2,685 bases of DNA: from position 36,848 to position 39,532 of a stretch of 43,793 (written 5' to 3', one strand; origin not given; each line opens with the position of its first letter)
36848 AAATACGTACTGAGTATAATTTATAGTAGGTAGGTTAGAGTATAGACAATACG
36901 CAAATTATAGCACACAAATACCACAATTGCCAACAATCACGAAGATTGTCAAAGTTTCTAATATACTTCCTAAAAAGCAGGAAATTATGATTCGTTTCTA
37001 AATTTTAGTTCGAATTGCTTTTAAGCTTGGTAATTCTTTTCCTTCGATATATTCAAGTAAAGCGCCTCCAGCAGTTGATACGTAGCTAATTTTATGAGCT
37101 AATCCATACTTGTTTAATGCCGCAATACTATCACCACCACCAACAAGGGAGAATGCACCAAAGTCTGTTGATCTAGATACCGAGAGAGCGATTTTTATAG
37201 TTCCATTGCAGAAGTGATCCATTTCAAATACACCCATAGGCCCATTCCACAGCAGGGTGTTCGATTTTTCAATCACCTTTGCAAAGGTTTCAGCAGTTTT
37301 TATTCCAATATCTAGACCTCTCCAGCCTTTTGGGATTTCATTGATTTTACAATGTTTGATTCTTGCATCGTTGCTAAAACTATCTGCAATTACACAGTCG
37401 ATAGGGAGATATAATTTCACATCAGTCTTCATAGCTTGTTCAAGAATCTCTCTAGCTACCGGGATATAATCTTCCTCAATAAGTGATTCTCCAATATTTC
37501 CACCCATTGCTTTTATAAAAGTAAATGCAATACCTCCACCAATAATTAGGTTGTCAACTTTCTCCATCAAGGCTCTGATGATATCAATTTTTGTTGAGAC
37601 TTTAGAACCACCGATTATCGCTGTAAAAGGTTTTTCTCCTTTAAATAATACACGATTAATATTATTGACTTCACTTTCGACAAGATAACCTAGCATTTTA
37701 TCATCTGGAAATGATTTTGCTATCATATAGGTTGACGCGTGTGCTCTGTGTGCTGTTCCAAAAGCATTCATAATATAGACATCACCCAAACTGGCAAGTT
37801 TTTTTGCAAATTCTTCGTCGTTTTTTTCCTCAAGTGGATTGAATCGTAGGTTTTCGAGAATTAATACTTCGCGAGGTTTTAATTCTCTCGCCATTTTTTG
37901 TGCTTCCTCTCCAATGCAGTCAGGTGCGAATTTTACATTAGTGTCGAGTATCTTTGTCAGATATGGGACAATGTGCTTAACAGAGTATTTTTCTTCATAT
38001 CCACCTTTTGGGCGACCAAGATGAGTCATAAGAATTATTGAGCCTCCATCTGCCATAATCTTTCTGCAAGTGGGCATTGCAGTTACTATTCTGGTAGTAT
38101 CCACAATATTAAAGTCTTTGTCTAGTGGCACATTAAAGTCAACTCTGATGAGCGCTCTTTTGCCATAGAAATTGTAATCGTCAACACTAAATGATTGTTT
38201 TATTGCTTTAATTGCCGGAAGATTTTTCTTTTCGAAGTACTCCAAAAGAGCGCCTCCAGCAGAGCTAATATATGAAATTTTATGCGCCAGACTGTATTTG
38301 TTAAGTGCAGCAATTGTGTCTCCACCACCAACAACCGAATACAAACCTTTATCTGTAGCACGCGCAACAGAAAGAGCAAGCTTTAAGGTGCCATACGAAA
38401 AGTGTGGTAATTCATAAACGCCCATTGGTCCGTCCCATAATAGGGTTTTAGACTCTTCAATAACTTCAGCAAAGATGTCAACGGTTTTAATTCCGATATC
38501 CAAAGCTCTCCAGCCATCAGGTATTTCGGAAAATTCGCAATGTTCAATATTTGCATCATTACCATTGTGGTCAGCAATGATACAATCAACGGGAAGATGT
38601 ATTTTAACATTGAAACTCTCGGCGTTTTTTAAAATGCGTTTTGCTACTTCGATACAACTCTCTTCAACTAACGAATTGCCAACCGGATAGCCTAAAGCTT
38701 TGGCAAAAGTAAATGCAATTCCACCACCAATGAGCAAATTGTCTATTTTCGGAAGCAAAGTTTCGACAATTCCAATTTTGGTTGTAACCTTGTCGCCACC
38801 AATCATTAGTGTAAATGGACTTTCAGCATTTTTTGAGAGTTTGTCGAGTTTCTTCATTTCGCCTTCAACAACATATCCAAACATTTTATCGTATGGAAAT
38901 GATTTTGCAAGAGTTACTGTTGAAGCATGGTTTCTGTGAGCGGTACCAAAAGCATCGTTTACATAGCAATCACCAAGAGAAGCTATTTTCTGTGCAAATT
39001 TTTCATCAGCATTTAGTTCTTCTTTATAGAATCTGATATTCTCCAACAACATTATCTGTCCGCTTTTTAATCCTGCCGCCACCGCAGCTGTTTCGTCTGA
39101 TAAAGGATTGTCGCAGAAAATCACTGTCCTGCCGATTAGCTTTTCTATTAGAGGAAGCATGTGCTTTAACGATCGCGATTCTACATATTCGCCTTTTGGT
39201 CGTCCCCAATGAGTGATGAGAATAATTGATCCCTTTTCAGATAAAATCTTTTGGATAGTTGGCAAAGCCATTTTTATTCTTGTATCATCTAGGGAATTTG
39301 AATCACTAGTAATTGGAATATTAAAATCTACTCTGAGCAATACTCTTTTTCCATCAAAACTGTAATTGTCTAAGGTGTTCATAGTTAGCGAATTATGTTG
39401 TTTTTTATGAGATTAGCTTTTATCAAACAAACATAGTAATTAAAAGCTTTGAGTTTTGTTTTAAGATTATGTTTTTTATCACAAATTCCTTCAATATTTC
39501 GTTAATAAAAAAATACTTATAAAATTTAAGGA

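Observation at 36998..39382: Head-to-tail fusion of two complete phosphoglycerate kinases in a single 794-aa ORF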

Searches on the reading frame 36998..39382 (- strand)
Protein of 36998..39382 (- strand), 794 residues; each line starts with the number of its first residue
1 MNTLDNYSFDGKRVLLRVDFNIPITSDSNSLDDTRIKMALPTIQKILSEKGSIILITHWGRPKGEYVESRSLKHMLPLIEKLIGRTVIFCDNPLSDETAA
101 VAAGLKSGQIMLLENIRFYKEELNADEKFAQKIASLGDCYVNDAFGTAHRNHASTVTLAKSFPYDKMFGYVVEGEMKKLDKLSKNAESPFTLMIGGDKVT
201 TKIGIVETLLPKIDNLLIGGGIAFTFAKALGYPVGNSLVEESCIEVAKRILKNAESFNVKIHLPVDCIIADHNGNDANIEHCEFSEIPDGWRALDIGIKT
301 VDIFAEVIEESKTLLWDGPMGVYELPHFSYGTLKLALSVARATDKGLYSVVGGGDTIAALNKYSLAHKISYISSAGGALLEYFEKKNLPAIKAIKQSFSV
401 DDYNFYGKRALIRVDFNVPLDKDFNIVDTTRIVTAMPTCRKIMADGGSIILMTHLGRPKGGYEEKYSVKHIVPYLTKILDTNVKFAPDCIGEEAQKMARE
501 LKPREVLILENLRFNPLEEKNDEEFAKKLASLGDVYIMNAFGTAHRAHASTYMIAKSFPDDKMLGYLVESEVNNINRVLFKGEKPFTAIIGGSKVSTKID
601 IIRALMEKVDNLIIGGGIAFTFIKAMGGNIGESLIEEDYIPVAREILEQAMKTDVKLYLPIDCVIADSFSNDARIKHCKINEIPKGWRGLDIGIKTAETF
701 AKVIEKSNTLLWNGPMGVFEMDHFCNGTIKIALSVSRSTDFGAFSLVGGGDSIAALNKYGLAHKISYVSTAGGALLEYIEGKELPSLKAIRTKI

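Call 4: search_protein_families(library=pfam, proteins=[window:36998-39382:-])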
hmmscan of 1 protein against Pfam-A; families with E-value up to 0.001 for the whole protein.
window:36998-39382:- (794 aa): 1 family
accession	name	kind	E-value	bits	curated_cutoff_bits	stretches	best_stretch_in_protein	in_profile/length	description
PF00162.24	PGK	-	4.6e-281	931.4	27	2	400-782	1-379/379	Phosphoglycerate kinase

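Call 5: search_protein_families(library=ncbifam, proteins=[window:36998-39382:-])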
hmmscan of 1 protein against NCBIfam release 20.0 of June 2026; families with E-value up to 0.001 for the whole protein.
window:36998-39382:- (794 aa): 1 family
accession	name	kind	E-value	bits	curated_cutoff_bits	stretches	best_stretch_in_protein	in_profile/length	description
NF010569.0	PRK13962.1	equivalog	5.5e-282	936.7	883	2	399-792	5-393/645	bifunctional phosphoglycerate kinase/triosephosphate isomerase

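Call 6: find_homologous_proteins(query=window:36998-39382:-, max_evalue=1e-10)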
Query window:36998-39382:- (794 aa): 7501 proteins with E <= 1e-10 among 8000 candidates; the best 120 are listed.
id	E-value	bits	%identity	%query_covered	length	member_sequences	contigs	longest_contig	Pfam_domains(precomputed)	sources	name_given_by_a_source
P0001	0.0e+0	1685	92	100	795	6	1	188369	PF00162.25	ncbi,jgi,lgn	-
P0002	0.0e+0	1632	90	100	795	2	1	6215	PF00162.25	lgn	-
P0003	0.0e+0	1629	90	100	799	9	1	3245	PF00162.25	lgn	-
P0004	0.0e+0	1626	64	100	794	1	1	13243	PF00162.25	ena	-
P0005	0.0e+0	1612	88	100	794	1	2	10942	PF00162.25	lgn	-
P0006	0.0e+0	1590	88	100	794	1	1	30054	PF00162.25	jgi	jgi:phosphoglycerate kinase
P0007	0.0e+0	1582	87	100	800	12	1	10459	PF00162.25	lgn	-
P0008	0.0e+0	1535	84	100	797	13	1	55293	PF00162.25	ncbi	-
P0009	0.0e+0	1523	83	100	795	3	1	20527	PF00162.25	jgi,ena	-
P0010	0.0e+0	1519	83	100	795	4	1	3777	PF00162.25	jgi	jgi:phosphoglycerate kinase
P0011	0.0e+0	1518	83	100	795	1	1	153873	PF00162.25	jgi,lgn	jgi:phosphoglycerate kinase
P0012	0.0e+0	1517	83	100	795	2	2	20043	PF00162.25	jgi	jgi:phosphoglycerate kinase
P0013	0.0e+0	1517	83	100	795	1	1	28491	PF00162.25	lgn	-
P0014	0.0e+0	1509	83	100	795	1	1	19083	PF00162.25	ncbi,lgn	-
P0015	0.0e+0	1494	82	100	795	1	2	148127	PF00162.25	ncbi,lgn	-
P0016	0.0e+0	1493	82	100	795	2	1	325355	PF00162.25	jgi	-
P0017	0.0e+0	1486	81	100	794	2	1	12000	PF00162.25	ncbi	-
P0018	0.0e+0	1480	81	100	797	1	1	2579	PF00162.25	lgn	-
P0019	0.0e+0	1470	81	100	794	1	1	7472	PF00162.25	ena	-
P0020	0.0e+0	1453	78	100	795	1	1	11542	PF00162.25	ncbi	-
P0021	0.0e+0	1407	78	100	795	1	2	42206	PF00162.25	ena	-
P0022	0.0e+0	1400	64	100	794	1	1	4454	PF06962.19,PF00162.25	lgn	-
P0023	0.0e+0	1400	64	100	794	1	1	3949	PF06962.19,PF00162.25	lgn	-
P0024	0.0e+0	1399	64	100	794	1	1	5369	PF00162.25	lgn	-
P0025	0.0e+0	1398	63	100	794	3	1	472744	PF06962.19,PF00162.25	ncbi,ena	-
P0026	0.0e+0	1397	64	100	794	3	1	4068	PF06962.19,PF00162.25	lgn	-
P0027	0.0e+0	1397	76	100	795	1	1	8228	PF00162.25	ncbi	-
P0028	0.0e+0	1392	76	100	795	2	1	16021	PF00162.25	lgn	-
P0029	0.0e+0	1392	63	100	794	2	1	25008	PF00162.25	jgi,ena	-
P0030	0.0e+0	1391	64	100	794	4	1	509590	PF00162.25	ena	-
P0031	0.0e+0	1386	64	100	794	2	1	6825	PF06962.19,PF00162.25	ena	-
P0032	0.0e+0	1384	76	100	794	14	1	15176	PF06962.19,PF00162.25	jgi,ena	-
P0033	0.0e+0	1378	76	100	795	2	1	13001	PF00162.25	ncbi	-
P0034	0.0e+0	1377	63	100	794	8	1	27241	PF06962.19,PF00162.25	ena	-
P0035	0.0e+0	1377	76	100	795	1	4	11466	PF00162.25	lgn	-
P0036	0.0e+0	1377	62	99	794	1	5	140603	PF06962.19,PF00162.25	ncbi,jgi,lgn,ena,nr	ncbi:MAG TPA: phosphoglycerate kinase [Bacteroidales bacterium]|nr:phosphoglycerate kinase [Bacteroi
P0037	0.0e+0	1377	62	99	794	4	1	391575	PF06962.19,PF00162.25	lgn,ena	-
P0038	0.0e+0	1376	62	99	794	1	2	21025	PF06962.19,PF00162.25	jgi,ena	-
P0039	0.0e+0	1374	64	100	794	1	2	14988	PF00162.25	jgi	jgi:phosphoglycerate kinase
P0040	0.0e+0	1373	62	100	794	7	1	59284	PF06962.19,PF00162.25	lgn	-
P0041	0.0e+0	1373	62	100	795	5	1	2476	PF06962.19,PF00162.25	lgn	-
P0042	0.0e+0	1366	63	100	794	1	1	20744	PF06962.19,PF00162.25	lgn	-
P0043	0.0e+0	1365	74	100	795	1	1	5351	PF00162.25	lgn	-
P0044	0.0e+0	1365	63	99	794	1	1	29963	PF06962.19,PF00162.25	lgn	-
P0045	0.0e+0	1365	62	100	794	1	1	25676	PF00162.25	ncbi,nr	ncbi:MAG: hypothetical protein C0597_07400 [Marinilabiliales bacterium]|nr:MAG: hypothetical protein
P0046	0.0e+0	1364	65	99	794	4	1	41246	PF06962.19,PF00162.25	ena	-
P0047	0.0e+0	1362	63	99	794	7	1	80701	PF06962.19,PF00162.25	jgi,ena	-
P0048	0.0e+0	1355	62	100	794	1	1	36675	PF06962.19,PF00162.25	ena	-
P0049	0.0e+0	1354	62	100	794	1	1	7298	PF06962.19,PF00162.25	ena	-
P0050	0.0e+0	1353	74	100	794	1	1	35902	PF00162.25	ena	-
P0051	0.0e+0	1351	65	100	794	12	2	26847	PF00162.25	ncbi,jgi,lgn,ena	-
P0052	0.0e+0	1348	75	100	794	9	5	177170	PF00162.25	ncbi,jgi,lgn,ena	-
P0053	0.0e+0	1346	63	100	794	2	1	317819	PF00162.25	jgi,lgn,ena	-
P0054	0.0e+0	1346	64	99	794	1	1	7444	PF00162.25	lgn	-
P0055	0.0e+0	1344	65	100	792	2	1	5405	PF00162.25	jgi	jgi:phosphoglycerate kinase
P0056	0.0e+0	1343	64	100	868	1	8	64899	PF00162.25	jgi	jgi:phosphoglycerate kinase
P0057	0.0e+0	1340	64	100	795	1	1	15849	PF06962.19,PF00162.25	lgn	-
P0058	0.0e+0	1338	63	100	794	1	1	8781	PF00162.25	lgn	-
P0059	0.0e+0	1337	63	100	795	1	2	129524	PF00162.25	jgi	-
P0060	0.0e+0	1336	63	99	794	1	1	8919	PF06962.19,PF00162.25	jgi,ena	-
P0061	0.0e+0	1335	63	100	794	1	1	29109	PF06962.19,PF00162.25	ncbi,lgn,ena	-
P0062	0.0e+0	1332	62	100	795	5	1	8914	PF06962.19,PF00162.25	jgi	jgi:phosphoglycerate kinase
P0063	0.0e+0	1332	62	100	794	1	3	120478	PF06962.19,PF00162.25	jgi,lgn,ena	-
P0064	0.0e+0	1330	63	100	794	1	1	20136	PF06962.19,PF00162.25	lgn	-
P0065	0.0e+0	1327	64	100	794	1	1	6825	PF06962.19,PF00162.25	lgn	-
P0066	0.0e+0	1326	63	100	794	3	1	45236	PF00162.25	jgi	jgi:phosphoglycerate kinase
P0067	0.0e+0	1326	63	100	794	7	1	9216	PF06962.19,PF00162.25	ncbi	-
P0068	0.0e+0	1324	62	100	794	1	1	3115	PF06962.19,PF00162.25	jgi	-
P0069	0.0e+0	1321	63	100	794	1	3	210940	PF06962.19,PF00162.25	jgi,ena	-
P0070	0.0e+0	1316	63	100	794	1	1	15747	PF00162.25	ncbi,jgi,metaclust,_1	metaclust:\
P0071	0.0e+0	1316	62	100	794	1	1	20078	PF06962.19,PF00162.25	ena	-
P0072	0.0e+0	1314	62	100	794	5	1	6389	PF00162.25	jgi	jgi:phosphoglycerate kinase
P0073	0.0e+0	1311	63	100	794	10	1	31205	PF00162.25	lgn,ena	-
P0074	0.0e+0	1311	63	100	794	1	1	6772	PF00162.25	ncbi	-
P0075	0.0e+0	1303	63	100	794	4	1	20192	PF06962.19,PF00162.25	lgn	-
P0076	0.0e+0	1303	64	99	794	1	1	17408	PF00162.25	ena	-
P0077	0.0e+0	1302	64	99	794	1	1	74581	PF00162.25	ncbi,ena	-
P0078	0.0e+0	1299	64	99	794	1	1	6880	PF00162.25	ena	-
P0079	0.0e+0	1296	63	100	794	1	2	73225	PF06962.19,PF00162.25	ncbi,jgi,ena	-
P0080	0.0e+0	1294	63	100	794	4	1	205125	PF00162.25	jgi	jgi:phosphoglycerate kinase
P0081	0.0e+0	1292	64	100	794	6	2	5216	PF00162.25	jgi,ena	-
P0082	0.0e+0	1280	62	100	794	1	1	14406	PF00162.25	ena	-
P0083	0.0e+0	1273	63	100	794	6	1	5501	PF06962.19,PF00162.25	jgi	-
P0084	0.0e+0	1264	63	100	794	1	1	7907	PF06962.19,PF00162.25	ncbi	-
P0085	0.0e+0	1261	62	100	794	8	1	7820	PF00162.25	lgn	-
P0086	0.0e+0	1260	70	100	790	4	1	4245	PF00162.25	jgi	-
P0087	0.0e+0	1255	63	98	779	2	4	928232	PF06962.19,PF00162.25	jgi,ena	-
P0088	0.0e+0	1255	68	100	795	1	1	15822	PF00162.25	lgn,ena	-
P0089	0.0e+0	1248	61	100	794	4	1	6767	PF00162.25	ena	-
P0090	0.0e+0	1240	64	100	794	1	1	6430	PF06962.19,PF00162.25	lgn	-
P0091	0.0e+0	1230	60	99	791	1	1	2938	PF06962.19,PF00162.25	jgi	jgi:phosphoglycerate kinase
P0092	0.0e+0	1225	64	100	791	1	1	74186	PF00162.25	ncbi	-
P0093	0.0e+0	1219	65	100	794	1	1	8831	PF00162.25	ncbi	ncbi:MAG: phosphoglycerate kinase [Bacteroidota bacterium]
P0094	0.0e+0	1211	62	100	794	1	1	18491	PF00162.25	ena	-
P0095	0.0e+0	1210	62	100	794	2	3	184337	PF00162.25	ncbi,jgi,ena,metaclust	metaclust:\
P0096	0.0e+0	1207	62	100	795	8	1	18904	PF06962.19,PF00162.25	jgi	jgi:phosphoglycerate kinase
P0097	0.0e+0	1205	63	100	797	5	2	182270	PF00162.25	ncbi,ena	-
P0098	0.0e+0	1205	64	99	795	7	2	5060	PF06962.19,PF00162.25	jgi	-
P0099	0.0e+0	1204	64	100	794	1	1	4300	PF06962.19,PF00162.25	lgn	-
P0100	0.0e+0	1204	61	100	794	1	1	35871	PF06962.19,PF00162.25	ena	-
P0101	0.0e+0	1200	63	100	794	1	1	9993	PF00162.25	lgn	-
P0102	0.0e+0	1199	59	100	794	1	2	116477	PF00162.25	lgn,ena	-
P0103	0.0e+0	1199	61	100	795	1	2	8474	PF00162.25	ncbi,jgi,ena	-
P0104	0.0e+0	1199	63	100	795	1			PF06962.19,PF00162.25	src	-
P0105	0.0e+0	1198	61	99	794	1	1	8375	PF06962.19,PF00162.25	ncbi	-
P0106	0.0e+0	1197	63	99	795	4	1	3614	PF06962.19,PF00162.25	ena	-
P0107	0.0e+0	1197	60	100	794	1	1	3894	PF06962.19,PF00162.25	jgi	jgi:phosphoglycerate kinase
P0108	0.0e+0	1197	63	100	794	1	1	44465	PF06962.19,PF00162.25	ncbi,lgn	-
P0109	0.0e+0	1196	65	100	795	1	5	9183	PF00162.25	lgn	-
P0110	0.0e+0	1195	63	100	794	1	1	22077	PF06962.19,PF00162.25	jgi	-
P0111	0.0e+0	1194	65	87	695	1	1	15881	PF00162.25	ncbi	-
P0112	0.0e+0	1191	60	100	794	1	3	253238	PF06962.19,PF00162.25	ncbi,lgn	-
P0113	0.0e+0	1189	63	100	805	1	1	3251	PF06962.19,PF00162.25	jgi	-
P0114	0.0e+0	1189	60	100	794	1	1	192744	PF00162.25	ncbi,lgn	-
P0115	0.0e+0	1189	59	100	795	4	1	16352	PF00162.25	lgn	-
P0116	0.0e+0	1188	62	100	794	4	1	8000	PF06962.19,PF00162.25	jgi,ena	-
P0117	0.0e+0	1186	59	100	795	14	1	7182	PF00162.25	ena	-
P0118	0.0e+0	1185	63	100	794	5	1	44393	PF06962.19,PF00162.25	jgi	jgi:phosphoglycerate kinase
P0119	0.0e+0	1184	62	100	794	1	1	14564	PF06962.19,PF00162.25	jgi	-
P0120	0.0e+0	1184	60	100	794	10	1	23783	PF06962.19,PF00162.25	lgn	-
